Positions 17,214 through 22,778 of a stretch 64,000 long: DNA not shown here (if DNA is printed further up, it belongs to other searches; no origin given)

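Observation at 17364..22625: P1B-type ATPase homologue with all catalytic motifs degenerate, a candidate pseudo-pump, fused to a roughly 800-aa N-terminal extension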

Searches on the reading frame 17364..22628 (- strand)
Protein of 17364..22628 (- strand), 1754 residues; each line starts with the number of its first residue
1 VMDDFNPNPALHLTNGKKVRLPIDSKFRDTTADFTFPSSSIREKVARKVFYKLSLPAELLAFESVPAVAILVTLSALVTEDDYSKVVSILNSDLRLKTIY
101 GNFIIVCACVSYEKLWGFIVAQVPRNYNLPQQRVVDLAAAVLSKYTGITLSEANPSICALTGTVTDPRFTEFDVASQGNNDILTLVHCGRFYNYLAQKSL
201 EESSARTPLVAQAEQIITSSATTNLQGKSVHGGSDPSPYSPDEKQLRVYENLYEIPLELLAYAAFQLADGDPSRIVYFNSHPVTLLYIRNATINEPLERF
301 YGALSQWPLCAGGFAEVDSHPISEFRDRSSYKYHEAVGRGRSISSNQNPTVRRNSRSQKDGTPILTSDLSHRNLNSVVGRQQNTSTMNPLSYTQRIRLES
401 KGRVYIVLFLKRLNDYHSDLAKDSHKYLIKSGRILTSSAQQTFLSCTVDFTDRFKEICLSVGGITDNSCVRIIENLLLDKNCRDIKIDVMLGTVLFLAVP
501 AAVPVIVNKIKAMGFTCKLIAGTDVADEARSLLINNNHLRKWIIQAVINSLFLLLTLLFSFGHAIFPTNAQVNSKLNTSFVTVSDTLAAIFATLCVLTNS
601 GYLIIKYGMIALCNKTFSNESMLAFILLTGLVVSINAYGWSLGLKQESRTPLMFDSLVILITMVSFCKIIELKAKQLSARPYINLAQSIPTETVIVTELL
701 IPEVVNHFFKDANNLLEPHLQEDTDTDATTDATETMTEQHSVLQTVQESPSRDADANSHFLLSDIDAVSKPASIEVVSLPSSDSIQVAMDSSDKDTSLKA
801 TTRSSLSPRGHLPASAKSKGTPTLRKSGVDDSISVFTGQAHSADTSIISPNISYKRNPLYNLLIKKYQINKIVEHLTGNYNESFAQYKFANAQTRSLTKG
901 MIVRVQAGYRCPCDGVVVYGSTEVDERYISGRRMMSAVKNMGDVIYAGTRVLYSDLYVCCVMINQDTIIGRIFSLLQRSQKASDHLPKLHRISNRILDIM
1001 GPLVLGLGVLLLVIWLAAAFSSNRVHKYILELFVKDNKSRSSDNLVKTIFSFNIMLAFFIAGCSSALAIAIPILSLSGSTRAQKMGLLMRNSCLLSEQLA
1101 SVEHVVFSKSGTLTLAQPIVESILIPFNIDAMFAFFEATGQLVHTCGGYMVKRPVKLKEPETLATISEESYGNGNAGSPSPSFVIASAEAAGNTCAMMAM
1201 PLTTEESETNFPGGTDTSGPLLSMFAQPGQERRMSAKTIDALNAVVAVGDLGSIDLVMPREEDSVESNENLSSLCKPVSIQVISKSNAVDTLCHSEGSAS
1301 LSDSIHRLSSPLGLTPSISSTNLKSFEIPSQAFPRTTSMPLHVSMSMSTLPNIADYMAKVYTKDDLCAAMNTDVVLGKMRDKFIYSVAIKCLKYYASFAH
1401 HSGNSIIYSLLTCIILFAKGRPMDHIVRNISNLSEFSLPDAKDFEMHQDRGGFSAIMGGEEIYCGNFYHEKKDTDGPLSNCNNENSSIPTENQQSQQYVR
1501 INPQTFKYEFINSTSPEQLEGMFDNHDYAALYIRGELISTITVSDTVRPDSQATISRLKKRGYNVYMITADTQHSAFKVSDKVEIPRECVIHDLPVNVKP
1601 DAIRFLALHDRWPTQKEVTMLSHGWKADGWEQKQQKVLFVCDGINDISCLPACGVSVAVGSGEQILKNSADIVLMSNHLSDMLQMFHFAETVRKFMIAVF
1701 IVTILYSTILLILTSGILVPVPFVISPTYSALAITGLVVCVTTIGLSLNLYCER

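Call 3: search_protein_families(library=pfam, proteins=[window:17364-22628:-], max_evalue=1)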
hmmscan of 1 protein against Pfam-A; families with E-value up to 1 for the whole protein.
window:17364-22628:- (1754 aa): 4 families
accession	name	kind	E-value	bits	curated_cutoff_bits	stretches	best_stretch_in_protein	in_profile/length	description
PF00122.25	E1-E2_ATPase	-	1.6e-19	70.5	28.1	1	891-1084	17-180/181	E1-E2 ATPase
PF00702.32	Hydrolase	-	2e-06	28.8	26.4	1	1512-1650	63-187/191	haloacid dehalogenase-like hydrolase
PF08282.18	Hydrolase_3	-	2.3e-05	24.7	20.9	1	1633-1678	202-247/255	haloacid dehalogenase-like hydrolase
PF14037.11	YoqO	-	0.3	12.1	27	1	603-700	7-103/116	YoqO-like protein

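Call 4: search_protein_families(library=ncbifam, proteins=[window:17364-22628:-], max_evalue=1)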
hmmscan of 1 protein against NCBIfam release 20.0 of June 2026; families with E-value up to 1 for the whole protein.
window:17364-22628:- (1754 aa): 23 families
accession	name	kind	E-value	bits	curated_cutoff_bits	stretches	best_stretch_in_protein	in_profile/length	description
TIGR01525.1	ATPase-IB_hvy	subfamily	3.1e-66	224.4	346.25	2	892-1126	69-272/560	heavy metal translocating P-type ATPase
TIGR01511.1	ATPase-IB1_Cu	subfamily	6.1e-57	193.7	397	4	891-1018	88-211/542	copper-translocating P-type ATPase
TIGR01512.1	ATPase-IB2_Cd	subfamily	9.5e-47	159.8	313.5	4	1633-1723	382-473/494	cadmium family heavy metal-translocating P-type ATPase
NF007952.0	PRK10671.1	equivalog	5.7e-37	127.3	1316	4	1531-1729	639-812/838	copper-exporting P-type ATPase CopA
TIGR01494.1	ATPase_P-type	subfamily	3.4e-27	95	62.3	4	1632-1718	383-464/478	HAD-IC family P-type ATPase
NF008262.1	PRK11033.1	equivalog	6.3e-27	94.3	1005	4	1632-1698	617-683/731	zinc/cadmium/mercury/lead-transporting ATPase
NF033775.1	P_type_ZntA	exception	5.1e-24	84.6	1240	3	1056-1126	385-454/732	Zn(II)/Cd(II)/Pb(II) translocating P-type ATPase ZntA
TIGR01647.1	ATPase-IIIA_H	equivalog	9.2e-17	60.5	615.5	2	887-1125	100-309/755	plasma-membrane proton-efflux P-type ATPase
TIGR01517.1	ATPase-IIB_Ca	equivalog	3.9e-12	45.2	507.05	2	897-1116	174-374/882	calcium-translocating P-type ATPase, PMCA-type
TIGR01497.1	kdpB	equivalog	7.7e-11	40.8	527.9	2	891-1025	118-248/675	potassium-transporting ATPase subunit KdpB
TIGR01524.1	ATPase-IIIB_Mg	equivalog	1.1e-07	30.2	610.75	1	1501-1679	474-647/867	magnesium-translocating P-type ATPase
NF011702.0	PRK15122.1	subfamily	3.1e-07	28.8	975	1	1522-1679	534-686/907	magnesium-translocating P-type ATPase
TIGR01116.1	ATPase-IIA1_Ca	equivalog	4.2e-07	28.4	703.4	1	1538-1687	458-596/799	calcium-translocating P-type ATPase, SERCA-type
TIGR01522.1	ATPase-IIA2_Ca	equivalog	6.4e-07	27.5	798.3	1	1541-1684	495-638/854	calcium-transporting P-type ATPase, PMR1-type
NF007821.0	PRK10530.1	equivalog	2.3e-05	23.8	274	1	1627-1682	210-263/272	pyridoxal phosphatase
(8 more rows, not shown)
